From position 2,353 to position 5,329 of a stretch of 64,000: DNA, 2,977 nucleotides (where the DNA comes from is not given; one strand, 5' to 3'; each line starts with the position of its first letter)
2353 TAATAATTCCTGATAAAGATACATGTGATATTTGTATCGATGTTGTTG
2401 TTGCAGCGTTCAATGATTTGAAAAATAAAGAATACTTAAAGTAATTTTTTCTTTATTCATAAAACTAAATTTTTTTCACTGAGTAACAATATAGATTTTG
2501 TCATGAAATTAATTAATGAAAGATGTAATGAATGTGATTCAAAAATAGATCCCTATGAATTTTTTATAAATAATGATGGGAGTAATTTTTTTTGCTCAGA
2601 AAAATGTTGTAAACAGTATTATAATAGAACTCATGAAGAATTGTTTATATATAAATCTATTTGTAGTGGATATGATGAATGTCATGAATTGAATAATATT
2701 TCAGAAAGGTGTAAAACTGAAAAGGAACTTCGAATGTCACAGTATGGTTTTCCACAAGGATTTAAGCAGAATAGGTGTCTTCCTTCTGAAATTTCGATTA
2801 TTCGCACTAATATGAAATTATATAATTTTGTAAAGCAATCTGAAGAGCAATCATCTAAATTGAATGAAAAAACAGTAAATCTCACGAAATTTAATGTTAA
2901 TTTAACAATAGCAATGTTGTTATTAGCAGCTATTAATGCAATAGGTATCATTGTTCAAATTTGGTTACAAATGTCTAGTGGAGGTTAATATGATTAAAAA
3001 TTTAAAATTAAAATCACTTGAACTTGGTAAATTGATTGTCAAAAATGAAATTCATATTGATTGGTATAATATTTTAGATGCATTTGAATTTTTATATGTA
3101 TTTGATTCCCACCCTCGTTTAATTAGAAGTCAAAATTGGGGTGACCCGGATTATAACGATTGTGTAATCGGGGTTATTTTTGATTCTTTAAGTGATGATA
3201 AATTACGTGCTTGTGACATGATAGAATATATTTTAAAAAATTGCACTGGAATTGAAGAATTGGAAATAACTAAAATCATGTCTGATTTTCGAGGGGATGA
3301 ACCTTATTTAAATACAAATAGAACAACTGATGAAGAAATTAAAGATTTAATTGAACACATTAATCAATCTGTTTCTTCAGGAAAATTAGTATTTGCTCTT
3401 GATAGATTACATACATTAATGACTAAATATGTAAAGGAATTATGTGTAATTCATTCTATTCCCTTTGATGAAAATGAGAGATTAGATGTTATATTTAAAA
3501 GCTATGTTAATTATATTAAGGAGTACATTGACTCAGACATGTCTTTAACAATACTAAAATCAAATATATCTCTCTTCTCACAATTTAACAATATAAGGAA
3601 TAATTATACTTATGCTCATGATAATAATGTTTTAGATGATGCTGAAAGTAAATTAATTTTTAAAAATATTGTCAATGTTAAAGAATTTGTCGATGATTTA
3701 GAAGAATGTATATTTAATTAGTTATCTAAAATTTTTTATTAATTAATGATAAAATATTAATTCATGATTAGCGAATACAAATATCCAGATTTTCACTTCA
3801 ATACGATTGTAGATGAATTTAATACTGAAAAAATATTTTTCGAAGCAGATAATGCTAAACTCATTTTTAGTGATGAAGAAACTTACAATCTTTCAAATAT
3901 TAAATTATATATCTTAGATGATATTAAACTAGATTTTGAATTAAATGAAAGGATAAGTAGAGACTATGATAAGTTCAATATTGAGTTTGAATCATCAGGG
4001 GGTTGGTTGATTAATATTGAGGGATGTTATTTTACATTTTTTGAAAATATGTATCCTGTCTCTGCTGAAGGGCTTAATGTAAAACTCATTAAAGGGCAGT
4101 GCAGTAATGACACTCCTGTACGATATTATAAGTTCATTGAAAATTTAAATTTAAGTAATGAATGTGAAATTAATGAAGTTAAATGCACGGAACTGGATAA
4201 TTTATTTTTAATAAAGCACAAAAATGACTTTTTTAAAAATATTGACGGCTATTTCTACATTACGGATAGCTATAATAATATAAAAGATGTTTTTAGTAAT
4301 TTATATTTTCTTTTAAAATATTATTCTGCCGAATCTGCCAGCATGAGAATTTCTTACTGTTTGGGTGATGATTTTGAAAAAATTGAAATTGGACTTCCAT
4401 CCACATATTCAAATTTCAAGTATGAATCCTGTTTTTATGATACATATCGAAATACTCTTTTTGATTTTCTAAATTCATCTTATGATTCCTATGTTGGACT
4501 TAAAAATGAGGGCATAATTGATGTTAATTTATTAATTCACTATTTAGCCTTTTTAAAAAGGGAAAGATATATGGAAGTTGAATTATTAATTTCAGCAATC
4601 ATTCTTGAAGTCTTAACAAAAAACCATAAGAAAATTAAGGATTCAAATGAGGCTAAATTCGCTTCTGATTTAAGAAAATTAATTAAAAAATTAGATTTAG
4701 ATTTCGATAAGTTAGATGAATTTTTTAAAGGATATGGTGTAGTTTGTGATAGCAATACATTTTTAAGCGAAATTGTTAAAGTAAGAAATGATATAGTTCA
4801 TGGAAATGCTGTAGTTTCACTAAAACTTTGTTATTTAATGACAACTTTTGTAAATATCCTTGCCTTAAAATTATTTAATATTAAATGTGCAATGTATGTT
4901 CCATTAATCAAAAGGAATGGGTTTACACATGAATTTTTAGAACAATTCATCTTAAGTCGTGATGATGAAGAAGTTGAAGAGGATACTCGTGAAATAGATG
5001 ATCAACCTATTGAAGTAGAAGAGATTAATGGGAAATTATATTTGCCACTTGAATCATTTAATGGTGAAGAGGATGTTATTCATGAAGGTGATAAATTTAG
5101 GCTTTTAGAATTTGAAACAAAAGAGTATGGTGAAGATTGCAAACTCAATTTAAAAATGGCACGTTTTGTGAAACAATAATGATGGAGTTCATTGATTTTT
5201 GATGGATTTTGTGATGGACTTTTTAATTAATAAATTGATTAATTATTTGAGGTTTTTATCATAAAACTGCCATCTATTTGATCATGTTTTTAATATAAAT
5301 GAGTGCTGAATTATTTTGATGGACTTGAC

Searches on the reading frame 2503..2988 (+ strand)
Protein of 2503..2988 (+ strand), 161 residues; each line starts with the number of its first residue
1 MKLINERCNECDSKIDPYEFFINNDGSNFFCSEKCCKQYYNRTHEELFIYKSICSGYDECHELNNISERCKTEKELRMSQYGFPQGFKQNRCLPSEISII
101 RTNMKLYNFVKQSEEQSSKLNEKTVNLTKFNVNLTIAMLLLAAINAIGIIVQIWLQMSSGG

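Call 3: search_protein_families(library=pfam, proteins=[window:2503-2988:+], max_evalue=1)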
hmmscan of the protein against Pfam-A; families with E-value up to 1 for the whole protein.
window:2503-2988:+ (161 aa): 1 family
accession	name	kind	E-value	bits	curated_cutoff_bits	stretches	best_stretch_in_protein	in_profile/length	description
PF19226.5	DisA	-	0.0018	18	27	1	14-117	94-193/366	DisA glycoprotein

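Call 4: search_protein_families(library=padloc, proteins=[window:2503-2988:+], max_evalue=1)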
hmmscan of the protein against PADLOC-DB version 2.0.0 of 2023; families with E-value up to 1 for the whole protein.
window:2503-2988:+ (161 aa): 0 families

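Call 6: search_protein_families(library=ncbifam, proteins=[window:2503-2988:+], max_evalue=1)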
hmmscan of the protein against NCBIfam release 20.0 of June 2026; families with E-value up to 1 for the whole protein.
window:2503-2988:+ (161 aa): 2 families
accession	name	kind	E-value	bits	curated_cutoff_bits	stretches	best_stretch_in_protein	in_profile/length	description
NF034186.3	PRK14891.1-1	equivalog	0.0037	17.1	73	1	6-40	2-39/51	50S ribosomal protein L24e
NF007572.0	PRK10203.1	equivalog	0.18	12.2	155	1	86-137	49-100/122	hypothetical protein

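Call 48: find_encoding_contigs(protein=window:2503-2988:+, flank=10000, max_places=6)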
Protein window:2503-2988:+ (161 aa): 15 contigs read that carry it; 6 places shown.
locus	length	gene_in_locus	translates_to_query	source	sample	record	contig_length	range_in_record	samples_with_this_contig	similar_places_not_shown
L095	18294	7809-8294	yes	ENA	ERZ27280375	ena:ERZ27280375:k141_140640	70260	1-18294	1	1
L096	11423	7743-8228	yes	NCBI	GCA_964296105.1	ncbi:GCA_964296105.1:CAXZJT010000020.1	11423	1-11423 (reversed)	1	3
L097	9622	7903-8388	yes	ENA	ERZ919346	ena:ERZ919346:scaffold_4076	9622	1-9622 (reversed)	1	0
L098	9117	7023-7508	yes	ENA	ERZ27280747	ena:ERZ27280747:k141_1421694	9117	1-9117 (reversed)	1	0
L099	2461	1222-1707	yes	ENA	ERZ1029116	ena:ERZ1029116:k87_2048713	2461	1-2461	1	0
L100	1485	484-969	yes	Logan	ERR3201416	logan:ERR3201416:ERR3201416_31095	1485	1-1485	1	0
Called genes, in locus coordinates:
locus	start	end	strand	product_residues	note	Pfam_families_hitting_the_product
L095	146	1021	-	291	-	PF00892:EamA, PF03151:TPT (weak), PF00892:EamA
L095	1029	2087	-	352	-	-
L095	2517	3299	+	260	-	-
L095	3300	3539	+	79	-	-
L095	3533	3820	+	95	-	PF15781:ParE-like_toxin (weak)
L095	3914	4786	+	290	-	-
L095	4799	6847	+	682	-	PF07693:KAP_NTPase, PF13401:AAA_22 (weak)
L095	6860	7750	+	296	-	-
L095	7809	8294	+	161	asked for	-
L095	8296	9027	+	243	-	PF18865:AbiJ_NTD5, PF14355:Abi_C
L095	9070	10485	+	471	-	-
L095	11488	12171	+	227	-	-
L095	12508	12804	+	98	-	PF13751:DDE_Tnp_1_6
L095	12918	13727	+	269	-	PF01925:TauE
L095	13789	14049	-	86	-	PF09685:MamF_MmsF (weak)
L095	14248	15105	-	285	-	-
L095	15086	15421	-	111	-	PF01906:YbjQ_1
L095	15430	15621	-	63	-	PF09889:DUF2116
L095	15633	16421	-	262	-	PF01026:TatD_DNase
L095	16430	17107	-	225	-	PF00696:AA_kinase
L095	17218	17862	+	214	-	PF14512:TM1586_NiRdase, PF00881:Nitroreductase (faint)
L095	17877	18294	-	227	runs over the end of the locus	PF00230:MIP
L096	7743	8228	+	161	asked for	-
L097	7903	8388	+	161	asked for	-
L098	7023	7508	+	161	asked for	-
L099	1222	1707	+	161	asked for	-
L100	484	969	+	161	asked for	-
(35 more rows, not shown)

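Call 49: find_homologous_proteins(query=L095:4799-6844:+, max_evalue=1e-10)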
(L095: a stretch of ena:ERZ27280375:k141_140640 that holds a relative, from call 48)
Query L095:4799-6844:+ (682 aa): 362 proteins with E <= 1e-10 among 8000 candidates; the best 120 are listed.
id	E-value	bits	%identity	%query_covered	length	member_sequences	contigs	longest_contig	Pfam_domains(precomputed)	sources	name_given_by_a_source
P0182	0.0e+0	1387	93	100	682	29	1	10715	PF07693.21,PF13401.13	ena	-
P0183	0.0e+0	1263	85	100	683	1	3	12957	PF07693.21,PF13401.13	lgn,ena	-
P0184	0.0e+0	1251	85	100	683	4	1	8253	PF07693.21,PF13401.13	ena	-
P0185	0.0e+0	1242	84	100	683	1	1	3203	PF07693.21,PF13401.13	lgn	-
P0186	0.0e+0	1231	83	100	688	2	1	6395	PF07693.21,PF13401.13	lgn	-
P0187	0.0e+0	1224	83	100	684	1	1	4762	PF07693.21,PF13401.13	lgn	-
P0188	0.0e+0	1218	83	100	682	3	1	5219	PF07693.21,PF13401.13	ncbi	-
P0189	0.0e+0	1217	82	100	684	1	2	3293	PF07693.21,PF13401.13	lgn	-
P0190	0.0e+0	1208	82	100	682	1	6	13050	PF07693.21,PF13401.13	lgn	-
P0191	0.0e+0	1200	81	99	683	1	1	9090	PF07693.21,PF13401.13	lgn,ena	-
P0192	0.0e+0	1178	79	100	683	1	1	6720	PF07693.21,PF13401.13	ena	-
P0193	0.0e+0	1057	84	84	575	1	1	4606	PF07693.21,PF13401.13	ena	-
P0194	4.0e-298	1008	70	100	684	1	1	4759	PF07693.21,PF13401.13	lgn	-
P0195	5.3e-275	932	67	100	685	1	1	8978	PF07693.21,PF13401.13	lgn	-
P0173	4.7e-258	876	63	100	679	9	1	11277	PF07693.21,PF13401.13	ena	-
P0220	4.9e-205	701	55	99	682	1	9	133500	PF07693.21,PF13401.13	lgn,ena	-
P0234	6.1e-181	621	50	100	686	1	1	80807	PF07693.21,PF13401.13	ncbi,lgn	-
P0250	8.3e-145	502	42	100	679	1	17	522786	PF07693.21,PF13401.13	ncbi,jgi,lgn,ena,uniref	ncbi:KAP family P-loop NTPase fold protein [Methanobrevibacter smithii]|uniref:KAP family P-loop NTP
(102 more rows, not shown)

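Call 51: find_encoding_contigs(protein=P0220, flank=4000, max_places=4)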
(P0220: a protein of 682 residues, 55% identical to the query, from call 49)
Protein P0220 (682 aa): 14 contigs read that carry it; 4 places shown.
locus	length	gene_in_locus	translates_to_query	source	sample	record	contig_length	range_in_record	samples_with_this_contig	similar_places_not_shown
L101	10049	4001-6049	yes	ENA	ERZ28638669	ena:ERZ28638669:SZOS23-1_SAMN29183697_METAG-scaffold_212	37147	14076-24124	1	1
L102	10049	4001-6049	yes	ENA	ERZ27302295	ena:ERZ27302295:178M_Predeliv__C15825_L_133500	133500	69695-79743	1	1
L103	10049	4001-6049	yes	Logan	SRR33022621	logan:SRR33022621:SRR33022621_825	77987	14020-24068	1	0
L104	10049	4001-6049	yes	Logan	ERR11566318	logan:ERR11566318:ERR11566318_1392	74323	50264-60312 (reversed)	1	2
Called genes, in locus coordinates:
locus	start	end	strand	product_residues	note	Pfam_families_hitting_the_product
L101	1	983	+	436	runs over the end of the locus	PF13175:AAA_15, PF13304:AAA_21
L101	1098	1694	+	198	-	-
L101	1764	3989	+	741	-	PF07693:KAP_NTPase, PF13401:AAA_22 (faint), PF07295:DUF1451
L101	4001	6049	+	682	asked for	PF07693:KAP_NTPase, PF13401:AAA_22 (faint)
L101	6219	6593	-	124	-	-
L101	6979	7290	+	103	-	-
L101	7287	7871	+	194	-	PF01420:Methylase_S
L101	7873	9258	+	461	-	PF02384:N6_Mtase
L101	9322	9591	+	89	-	PF12161:HsdM_N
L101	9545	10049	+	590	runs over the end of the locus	PF12161:HsdM_N (weak), PF02384:N6_Mtase, PF07669:Eco57I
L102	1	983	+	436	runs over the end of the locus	PF13175:AAA_15, PF13304:AAA_21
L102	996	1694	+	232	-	-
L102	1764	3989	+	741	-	PF07693:KAP_NTPase, PF13401:AAA_22 (faint), PF07295:DUF1451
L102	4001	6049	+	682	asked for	PF07693:KAP_NTPase, PF13401:AAA_22 (faint)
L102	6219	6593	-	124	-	-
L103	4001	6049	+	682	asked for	PF07693:KAP_NTPase, PF13401:AAA_22 (faint)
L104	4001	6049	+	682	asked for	PF07693:KAP_NTPase, PF13401:AAA_22 (faint)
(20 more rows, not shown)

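Call 52: find_encoding_contigs(protein=P0234, flank=4000, max_places=3)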
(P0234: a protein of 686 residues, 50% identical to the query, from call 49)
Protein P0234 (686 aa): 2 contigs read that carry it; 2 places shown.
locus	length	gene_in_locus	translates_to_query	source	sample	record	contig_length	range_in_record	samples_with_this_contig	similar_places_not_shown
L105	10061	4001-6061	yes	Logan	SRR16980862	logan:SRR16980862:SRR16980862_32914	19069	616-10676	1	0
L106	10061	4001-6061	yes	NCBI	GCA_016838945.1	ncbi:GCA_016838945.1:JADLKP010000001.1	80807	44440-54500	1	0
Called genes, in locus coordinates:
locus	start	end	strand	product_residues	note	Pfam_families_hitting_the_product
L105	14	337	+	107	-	PF13560:HTH_31, PF12844:HTH_19, PF01381:HTH_3, PF13443:HTH_26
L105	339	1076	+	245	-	PF06114:Peptidase_M78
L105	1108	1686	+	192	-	PF11848:DUF3368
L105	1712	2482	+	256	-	PF18742:DpnII-MboI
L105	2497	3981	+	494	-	PF18733:HEPN_LA2681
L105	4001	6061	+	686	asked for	PF07693:KAP_NTPase, PF13401:AAA_22 (weak)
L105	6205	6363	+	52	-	-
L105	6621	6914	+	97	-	-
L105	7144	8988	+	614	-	PF27235:AF_1680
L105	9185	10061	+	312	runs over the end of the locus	PF02086:MethyltransfD12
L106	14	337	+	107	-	PF13560:HTH_31, PF12844:HTH_19, PF01381:HTH_3, PF13443:HTH_26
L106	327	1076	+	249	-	PF06114:Peptidase_M78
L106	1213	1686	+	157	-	-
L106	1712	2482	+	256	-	PF18742:DpnII-MboI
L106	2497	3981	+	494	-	PF18733:HEPN_LA2681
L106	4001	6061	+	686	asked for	PF07693:KAP_NTPase, PF13401:AAA_22 (weak)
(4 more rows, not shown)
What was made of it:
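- A second, unrelated HEPN (HEPN_LA2681) lies 19 nt upstream of a 50%-identical KAP (call 52). A different HEPN family abuts a related KAP (call 52).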

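Call 53: find_encoding_contigs(protein=P0250, flank=4000, max_places=4)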
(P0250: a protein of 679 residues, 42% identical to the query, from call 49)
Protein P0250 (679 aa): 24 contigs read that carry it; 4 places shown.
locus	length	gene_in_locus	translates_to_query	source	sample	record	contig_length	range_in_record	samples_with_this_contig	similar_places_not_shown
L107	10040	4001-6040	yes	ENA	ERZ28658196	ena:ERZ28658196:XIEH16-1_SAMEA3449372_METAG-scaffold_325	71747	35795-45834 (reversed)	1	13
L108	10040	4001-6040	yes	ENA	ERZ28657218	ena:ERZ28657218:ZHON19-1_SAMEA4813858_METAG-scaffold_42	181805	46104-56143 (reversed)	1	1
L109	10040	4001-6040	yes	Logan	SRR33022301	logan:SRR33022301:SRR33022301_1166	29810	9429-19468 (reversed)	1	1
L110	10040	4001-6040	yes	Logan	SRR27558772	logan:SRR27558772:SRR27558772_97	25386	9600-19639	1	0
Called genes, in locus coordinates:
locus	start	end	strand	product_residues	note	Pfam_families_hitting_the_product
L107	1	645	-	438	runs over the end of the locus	PF01467:CTP_transf_like, PF01408:GFO_IDH_MocA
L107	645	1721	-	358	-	PF00266:Aminotran_5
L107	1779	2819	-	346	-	PF04991:LicD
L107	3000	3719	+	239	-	PF10294:Methyltransf_16 (weak), PF05175:MTS (weak), PF05401:NodS, PF13489:Methyltransf_23, PF13847:Methyltransf_31, PF08241:Methyltransf_11, PF08242:Methyltransf_12, PF13649:Methyltransf_25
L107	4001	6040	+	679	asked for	PF07693:KAP_NTPase, PF13401:AAA_22 (weak)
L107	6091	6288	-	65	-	-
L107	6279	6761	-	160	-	-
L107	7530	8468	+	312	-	-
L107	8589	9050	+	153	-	-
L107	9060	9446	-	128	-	-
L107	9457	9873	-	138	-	PF07388:A-2_8-polyST, PF07922:Glyco_transf_52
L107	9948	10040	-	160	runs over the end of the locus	-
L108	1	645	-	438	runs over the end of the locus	PF01467:CTP_transf_like, PF01408:GFO_IDH_MocA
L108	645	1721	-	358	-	PF00266:Aminotran_5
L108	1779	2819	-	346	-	PF04991:LicD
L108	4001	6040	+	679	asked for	PF07693:KAP_NTPase, PF13401:AAA_22 (weak)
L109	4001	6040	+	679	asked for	PF07693:KAP_NTPase, PF13401:AAA_22 (weak)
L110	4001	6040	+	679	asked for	PF07693:KAP_NTPase, PF13401:AAA_22 (weak)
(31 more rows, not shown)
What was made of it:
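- KAP relatives are solitary or in tandem (calls 51, 53).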

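Call 71: search_protein_families(library=padloc, proteins=[L095:4799-6844:+, L095:3914-4783:+, L095:2517-3296:+, L101:1764-3986:+, L105:2497-3978:+, L105:1712-2479:+], max_evalue=0.001)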
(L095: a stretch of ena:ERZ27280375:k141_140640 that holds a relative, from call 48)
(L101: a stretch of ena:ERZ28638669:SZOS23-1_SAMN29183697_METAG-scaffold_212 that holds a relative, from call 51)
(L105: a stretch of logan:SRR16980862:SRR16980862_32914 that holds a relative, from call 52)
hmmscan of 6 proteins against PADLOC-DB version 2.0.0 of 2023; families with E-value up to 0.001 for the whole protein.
L095:4799-6844:+ (682 aa): 4 families
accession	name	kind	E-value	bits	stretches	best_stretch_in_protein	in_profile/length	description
PDLC02361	PifA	-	9.9e-60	200.9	1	3-661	6-700/720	PifA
PDLC02210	QatA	-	1.5e-14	51.4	2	10-85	6-78/593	-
PDLC02209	QatA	-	1.3e-12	45.1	1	14-103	11-96/646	-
PDLC04959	PDC-S20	-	4.6e-12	44.2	1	13-383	18-393/464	-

L095:3914-4783:+ (290 aa): 0 families

L095:2517-3296:+ (260 aa): 0 families

L101:1764-3986:+ (741 aa): 4 families
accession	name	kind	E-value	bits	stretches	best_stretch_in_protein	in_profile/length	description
PDLC02361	PifA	-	7.6e-78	260.8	1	4-682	7-714/720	PifA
PDLC02210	QatA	-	7.5e-13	45.8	2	24-83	19-78/593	-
PDLC04959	PDC-S20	-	1.3e-11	42.7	2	12-118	17-119/464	-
PDLC02209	QatA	-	6.7e-10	36.2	1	14-79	11-74/646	-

L105:2497-3978:+ (494 aa): 0 families

L105:1712-2479:+ (256 aa): 3 families
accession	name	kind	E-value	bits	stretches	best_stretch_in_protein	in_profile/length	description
PDLC02411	Aga_Helical-REase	-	2.5e-34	117.1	1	104-253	226-374/378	Class II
PDLC02404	Aga_Helical-REase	-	1.6e-17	62.4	1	110-241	218-351/368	Class II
PDLC02407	Aga_Helical-REase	-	7.9e-14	49.9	1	106-224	238-359/401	Class II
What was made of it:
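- On PifA (PADLOC PDLC02361): Residues 3-661 against model positions 6-700 of 720, E 9.9e-60 (call 71).
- Closest known: PifA of the F plasmid / PADLOC 'PifA' single-gene defence. Same: The window's KAP aligns with the PADLOC PifA model over residues 3-661 against model positions 6-700 of 720, E 9.9e-60 (call 71).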

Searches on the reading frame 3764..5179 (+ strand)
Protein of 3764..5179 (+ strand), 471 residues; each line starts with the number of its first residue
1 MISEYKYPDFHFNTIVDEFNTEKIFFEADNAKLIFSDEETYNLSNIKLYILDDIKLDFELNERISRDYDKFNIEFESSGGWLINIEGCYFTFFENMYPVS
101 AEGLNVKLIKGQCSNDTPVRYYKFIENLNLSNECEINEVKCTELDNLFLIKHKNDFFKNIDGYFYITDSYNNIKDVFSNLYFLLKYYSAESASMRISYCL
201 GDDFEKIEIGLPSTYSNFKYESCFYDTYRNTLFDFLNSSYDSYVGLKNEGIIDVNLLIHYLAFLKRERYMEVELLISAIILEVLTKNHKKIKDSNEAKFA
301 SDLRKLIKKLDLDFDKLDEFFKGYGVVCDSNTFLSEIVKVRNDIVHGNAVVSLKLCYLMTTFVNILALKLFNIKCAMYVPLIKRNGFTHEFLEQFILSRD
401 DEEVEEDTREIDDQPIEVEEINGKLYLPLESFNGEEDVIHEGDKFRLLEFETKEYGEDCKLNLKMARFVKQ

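Call 3: search_protein_families(library=pfam, proteins=[window:3764-5179:+], max_evalue=1)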
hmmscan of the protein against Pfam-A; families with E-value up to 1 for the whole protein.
window:3764-5179:+ (471 aa): 1 family
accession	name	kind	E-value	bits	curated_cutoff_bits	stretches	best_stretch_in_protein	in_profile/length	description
PF18739.6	HEPN_Apea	-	0.00067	20.5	24.4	1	279-349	31-99/136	Apea-like HEPN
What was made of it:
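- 2503..5179 (+): Island context, not part of the conserved pair. ORF3 (2503-2988): Cys-rich with a C-terminal TM helix. ORF4 (2990-3721): AbiJ_NTD5 + Abi_C HEPN. ORF5 (3764-5179): ApeA-like HEPN. Pfam (call 3).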

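Call 4: search_protein_families(library=padloc, proteins=[window:3764-5179:+], max_evalue=1)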
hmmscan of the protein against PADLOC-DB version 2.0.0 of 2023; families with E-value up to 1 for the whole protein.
window:3764-5179:+ (471 aa): 0 families

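Call 6: search_protein_families(library=ncbifam, proteins=[window:3764-5179:+], max_evalue=1)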
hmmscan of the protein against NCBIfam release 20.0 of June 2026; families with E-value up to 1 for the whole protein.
window:3764-5179:+ (471 aa): 2 families
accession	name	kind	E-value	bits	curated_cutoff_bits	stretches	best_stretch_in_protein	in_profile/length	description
NF051458.1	H-NS_rel_TsrA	equivalog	0.14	12.9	85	1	376-422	43-88/93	H-NS-like global regulator TsrA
NF004722.0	PRK06066.1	equivalog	0.15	11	516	1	258-304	142-188/385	thiolase domain-containing protein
